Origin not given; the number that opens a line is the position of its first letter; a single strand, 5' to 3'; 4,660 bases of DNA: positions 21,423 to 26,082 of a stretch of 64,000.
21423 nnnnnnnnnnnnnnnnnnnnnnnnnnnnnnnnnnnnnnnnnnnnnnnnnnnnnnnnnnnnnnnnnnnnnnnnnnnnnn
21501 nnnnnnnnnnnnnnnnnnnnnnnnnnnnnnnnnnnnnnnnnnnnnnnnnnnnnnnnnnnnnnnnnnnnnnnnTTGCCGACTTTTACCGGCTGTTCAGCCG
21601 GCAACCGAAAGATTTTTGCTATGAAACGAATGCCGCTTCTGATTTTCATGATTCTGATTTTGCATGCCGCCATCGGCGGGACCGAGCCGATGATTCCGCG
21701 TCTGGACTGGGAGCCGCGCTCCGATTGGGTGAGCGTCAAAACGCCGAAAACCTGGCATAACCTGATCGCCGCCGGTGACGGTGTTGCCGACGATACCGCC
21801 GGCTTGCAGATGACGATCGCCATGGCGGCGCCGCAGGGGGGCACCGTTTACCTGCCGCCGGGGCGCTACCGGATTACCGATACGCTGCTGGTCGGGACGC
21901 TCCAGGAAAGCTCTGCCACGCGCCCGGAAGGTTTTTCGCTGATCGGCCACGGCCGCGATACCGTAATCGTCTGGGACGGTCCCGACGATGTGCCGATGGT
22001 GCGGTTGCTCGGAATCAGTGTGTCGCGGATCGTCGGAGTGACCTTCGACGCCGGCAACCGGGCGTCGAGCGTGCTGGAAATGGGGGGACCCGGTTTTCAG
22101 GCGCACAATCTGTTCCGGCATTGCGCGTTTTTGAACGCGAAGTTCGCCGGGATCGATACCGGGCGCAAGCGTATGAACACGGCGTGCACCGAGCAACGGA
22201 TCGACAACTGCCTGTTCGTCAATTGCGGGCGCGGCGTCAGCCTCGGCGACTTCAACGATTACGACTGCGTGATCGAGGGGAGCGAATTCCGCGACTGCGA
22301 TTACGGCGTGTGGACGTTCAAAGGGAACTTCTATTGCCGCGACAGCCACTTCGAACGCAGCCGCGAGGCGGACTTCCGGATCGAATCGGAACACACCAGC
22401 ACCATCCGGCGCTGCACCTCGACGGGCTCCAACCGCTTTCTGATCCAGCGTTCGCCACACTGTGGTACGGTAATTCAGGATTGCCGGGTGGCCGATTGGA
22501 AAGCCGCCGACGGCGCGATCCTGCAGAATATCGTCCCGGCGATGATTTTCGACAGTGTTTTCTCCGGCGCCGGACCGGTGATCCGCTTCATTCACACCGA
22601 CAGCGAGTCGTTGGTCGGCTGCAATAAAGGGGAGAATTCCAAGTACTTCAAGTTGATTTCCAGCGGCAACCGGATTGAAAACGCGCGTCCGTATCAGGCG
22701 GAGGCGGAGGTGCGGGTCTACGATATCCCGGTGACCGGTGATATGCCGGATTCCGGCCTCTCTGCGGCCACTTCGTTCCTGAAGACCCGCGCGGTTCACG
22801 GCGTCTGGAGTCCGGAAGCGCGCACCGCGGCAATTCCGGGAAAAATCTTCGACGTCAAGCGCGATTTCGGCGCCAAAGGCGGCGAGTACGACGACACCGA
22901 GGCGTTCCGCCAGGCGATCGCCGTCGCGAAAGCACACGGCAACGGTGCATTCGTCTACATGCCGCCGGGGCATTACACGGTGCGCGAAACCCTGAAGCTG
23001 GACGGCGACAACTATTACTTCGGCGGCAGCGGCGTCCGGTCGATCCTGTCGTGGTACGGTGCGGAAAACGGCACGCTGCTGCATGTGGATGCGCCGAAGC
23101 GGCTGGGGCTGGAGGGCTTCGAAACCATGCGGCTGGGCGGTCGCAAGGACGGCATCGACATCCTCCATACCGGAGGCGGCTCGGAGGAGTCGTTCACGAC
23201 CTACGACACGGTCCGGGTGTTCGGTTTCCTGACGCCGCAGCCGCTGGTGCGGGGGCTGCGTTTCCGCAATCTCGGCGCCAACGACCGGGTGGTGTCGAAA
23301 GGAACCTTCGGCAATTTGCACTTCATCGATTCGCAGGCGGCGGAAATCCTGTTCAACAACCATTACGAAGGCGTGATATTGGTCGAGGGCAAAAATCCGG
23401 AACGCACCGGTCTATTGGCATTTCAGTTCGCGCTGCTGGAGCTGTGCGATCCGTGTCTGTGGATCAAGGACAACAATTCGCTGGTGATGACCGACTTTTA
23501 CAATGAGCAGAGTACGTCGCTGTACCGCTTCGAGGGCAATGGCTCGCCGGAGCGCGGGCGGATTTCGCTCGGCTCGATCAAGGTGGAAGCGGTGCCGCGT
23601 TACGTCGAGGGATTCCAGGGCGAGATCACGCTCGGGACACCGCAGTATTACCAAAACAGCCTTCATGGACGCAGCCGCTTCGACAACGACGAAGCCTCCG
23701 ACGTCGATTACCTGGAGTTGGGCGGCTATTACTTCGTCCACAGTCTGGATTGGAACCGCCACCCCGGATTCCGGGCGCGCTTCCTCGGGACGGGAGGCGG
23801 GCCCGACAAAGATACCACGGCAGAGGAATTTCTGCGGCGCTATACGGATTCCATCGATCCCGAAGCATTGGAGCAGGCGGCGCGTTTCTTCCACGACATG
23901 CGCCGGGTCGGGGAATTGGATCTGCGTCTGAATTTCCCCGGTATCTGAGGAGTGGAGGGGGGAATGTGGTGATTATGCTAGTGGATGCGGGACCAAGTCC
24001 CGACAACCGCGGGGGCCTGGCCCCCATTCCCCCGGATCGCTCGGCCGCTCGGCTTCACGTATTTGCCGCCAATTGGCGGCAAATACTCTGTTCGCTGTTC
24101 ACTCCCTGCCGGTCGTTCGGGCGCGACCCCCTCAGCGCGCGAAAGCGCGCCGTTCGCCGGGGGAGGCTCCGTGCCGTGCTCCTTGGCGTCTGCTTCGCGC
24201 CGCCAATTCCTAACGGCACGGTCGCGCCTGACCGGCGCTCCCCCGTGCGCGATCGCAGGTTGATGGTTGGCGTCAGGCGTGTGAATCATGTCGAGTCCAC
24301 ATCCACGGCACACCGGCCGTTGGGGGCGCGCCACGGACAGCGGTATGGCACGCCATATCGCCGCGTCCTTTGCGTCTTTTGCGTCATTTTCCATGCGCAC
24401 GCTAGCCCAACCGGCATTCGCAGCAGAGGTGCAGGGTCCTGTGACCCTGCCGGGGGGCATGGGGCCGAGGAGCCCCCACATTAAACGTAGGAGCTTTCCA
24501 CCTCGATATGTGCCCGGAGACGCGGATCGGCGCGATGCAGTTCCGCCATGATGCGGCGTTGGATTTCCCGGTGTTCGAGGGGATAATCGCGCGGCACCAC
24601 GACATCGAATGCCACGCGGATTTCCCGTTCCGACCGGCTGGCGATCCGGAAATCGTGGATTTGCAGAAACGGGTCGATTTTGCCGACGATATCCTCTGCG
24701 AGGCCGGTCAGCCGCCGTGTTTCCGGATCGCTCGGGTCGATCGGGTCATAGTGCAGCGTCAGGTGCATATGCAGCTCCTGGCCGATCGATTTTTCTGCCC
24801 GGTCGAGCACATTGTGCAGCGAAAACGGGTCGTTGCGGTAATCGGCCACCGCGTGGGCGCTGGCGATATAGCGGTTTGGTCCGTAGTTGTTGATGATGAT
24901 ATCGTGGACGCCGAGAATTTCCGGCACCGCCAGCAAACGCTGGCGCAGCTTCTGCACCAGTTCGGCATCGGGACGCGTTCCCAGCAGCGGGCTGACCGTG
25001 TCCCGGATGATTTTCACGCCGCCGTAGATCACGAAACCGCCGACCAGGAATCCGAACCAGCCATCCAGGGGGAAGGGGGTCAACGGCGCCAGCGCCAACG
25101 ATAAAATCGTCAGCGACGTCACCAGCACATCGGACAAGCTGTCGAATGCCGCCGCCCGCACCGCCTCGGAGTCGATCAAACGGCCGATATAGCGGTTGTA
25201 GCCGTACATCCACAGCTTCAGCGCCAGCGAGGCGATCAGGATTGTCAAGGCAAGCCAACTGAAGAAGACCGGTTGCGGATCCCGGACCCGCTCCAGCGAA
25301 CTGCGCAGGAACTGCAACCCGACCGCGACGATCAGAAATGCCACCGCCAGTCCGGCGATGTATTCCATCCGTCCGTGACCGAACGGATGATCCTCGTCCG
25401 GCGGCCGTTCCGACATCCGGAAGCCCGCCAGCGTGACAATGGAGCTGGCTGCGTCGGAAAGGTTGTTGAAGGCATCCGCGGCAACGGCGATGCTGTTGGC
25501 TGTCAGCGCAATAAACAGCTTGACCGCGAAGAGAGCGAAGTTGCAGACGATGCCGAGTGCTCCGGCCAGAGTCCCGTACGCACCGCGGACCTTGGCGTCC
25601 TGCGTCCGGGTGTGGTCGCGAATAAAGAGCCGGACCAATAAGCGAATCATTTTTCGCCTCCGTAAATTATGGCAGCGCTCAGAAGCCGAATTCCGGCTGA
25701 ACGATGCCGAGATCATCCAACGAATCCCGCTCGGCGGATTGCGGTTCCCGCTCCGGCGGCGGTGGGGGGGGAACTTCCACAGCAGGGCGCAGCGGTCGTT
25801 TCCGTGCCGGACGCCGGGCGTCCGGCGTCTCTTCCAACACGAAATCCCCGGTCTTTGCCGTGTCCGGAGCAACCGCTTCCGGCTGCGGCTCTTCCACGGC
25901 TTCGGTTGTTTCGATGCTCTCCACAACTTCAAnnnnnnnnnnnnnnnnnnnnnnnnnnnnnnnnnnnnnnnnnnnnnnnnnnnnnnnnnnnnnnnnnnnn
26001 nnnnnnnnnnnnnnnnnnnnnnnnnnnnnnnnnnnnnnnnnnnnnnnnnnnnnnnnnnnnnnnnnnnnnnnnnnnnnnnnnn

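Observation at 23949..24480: About 500-bp GC-rich repeat present as inverted copies 26 kb apart, flanking a block of housekeeping genes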

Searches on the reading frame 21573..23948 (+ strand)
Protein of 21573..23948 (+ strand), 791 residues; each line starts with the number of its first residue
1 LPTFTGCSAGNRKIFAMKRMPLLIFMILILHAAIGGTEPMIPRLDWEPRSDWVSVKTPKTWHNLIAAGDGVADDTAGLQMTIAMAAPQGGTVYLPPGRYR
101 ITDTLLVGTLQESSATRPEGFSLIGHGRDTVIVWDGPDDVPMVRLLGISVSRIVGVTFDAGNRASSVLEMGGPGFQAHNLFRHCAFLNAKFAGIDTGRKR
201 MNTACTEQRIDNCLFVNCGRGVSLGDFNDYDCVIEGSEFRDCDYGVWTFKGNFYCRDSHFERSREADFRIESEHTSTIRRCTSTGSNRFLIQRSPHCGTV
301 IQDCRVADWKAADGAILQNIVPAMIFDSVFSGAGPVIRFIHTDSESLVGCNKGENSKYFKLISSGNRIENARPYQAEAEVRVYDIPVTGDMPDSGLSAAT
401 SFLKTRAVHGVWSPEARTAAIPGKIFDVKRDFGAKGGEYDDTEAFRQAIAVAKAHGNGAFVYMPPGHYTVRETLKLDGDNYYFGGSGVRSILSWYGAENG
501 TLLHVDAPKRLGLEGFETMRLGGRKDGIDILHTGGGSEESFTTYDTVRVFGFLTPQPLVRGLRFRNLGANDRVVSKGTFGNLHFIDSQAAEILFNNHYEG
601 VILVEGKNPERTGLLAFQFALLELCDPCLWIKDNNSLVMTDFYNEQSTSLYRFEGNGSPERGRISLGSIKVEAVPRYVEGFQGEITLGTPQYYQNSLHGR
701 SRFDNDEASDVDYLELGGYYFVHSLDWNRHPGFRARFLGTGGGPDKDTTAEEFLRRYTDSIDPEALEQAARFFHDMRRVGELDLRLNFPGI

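Call 9: search_protein_families(library=pfam, proteins=[window:21573-23948:+], max_evalue=0.001)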
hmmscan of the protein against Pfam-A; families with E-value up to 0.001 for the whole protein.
window:21573-23948:+ (791 aa): 2 families
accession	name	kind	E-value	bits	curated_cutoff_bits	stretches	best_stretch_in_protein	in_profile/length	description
PF12708.12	Pect-lyase_RHGA_epim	-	2.2e-22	80.3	27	2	66-310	9-209/213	Rhamnogalacturonase A/epimerase, pectate lyase-like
PF13229.12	Beta_helix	-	6.8e-09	36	25.9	1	208-319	11-122/158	Right handed beta helix region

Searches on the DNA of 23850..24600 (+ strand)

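Call 8: search_rna_families(source=window, start=23850, end=24600, threshold=evalue, max_evalue=10, show_alignments=2)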
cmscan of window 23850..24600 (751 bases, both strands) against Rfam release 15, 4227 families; matches with E-value up to 10: 4.
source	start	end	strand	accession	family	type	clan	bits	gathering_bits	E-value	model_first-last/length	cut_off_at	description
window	23859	23997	+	RF02683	NiCo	Cis-reg; riboswitch;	CL00122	19.1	37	0.18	1-96/96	no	NiCo (Nickel/Cobalt) riboswitch aptamer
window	24061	24145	+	RF01530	CC3664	Gene; sRNA;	-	16.3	60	3.5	1-136/136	no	Caulobacter sRNA CC3664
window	24111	24240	-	RF00062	HgcC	Gene;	-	15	50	0.69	1-130/130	no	HgcC family RNA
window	24034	24080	+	RF02793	asR3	Gene; antisense;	-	14.8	46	8.8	1-57/57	no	Pyrobaculum asRNA3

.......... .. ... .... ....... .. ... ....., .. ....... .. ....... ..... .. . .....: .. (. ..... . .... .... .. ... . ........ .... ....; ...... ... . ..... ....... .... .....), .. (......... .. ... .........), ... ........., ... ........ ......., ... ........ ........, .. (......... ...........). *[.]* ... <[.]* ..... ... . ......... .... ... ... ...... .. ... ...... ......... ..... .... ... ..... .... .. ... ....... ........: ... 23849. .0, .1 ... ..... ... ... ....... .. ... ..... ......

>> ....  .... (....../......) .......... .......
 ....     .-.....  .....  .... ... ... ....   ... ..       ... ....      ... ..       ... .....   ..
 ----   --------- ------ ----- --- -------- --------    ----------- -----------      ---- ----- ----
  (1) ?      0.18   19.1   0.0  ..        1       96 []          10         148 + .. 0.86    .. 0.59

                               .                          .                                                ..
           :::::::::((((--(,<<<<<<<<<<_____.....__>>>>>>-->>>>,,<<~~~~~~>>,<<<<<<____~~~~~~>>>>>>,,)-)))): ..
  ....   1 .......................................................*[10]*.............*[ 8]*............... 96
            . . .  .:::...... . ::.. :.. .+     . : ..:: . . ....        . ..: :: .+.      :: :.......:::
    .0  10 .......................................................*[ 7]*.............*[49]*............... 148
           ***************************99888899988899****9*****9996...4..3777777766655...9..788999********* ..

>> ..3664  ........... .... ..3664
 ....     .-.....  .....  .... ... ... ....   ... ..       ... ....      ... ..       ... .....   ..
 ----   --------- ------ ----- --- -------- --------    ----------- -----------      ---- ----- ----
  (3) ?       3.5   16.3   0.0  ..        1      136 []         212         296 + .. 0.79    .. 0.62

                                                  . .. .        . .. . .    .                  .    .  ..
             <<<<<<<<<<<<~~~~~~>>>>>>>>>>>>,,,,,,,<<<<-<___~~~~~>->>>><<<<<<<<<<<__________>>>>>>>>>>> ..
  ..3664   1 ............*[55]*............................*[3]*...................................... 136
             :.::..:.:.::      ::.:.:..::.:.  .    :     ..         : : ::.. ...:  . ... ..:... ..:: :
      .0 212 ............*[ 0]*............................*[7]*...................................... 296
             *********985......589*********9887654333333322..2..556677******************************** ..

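Call 20: search_dna_similar(query=window:23955-24485:+, collection=plasmids, mode=distant, max_evalue=0.01)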
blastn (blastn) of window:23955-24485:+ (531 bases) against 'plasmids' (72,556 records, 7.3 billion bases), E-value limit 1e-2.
No match.

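Call 21: search_dna_similar(query=window:23955-24485:+, collection=phages, mode=distant, max_evalue=0.01)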
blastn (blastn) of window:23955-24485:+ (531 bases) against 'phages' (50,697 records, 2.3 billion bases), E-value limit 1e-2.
No match.

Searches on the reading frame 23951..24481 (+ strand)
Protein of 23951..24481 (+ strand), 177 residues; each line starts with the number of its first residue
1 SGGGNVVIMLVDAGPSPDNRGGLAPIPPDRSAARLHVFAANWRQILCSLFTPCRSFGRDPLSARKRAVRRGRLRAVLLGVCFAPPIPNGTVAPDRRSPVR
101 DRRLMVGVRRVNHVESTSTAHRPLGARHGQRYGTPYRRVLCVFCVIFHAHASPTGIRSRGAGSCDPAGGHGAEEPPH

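Call 63: search_protein_families(library=pfam, proteins=[window:23951-24481:+], max_evalue=1)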
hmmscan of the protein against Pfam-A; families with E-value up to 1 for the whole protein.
seq(177 aa): 0 families

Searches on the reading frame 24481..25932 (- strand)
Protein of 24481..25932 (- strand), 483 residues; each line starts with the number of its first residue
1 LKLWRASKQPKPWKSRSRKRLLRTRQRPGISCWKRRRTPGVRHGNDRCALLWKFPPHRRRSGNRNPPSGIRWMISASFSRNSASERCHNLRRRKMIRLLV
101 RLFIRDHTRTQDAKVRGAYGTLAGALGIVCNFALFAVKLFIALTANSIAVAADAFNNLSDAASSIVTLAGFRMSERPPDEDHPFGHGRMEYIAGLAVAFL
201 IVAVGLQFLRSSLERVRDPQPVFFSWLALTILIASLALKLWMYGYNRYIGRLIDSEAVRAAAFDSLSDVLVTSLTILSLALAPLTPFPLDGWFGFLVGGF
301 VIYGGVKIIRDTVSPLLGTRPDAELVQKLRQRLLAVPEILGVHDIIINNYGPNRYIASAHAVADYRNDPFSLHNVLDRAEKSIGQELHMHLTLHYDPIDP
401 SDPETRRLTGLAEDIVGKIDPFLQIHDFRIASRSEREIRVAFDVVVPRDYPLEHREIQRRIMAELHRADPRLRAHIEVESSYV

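Call 9: search_protein_families(library=pfam, proteins=[window:24481-25932:-], max_evalue=0.001)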
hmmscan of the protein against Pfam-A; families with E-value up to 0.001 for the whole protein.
window:24481-25932:- (483 aa): 2 families
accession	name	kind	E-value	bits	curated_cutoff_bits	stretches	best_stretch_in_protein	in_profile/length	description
PF01545.26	Cation_efflux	-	2e-44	152.2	26.6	1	126-317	3-198/198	Cation efflux family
PF16916.11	ZT_dimer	-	3.2e-14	53.1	26.7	1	321-397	1-77/78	Dimerisation domain of Zinc Transporter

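Call 14: find_encoding_contigs(protein=window:24481-25932:-, flank=10000, max_places=10)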
Protein window:24481-25932:- (483 aa): no gene with exactly this product is on record in the collection.

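Call 89: find_encoding_contigs(protein=window:24484-25650:-, flank=10000, max_places=5)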
Protein seq(389 aa) (389 aa): 1 contig read that carries it; 1 place shown.
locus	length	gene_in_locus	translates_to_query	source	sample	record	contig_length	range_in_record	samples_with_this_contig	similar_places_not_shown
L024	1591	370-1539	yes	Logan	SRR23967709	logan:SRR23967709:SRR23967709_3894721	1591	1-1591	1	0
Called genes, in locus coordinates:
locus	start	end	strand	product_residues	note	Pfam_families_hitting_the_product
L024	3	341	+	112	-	?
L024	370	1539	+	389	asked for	PF01545:Cation_efflux, PF16916:ZT_dimer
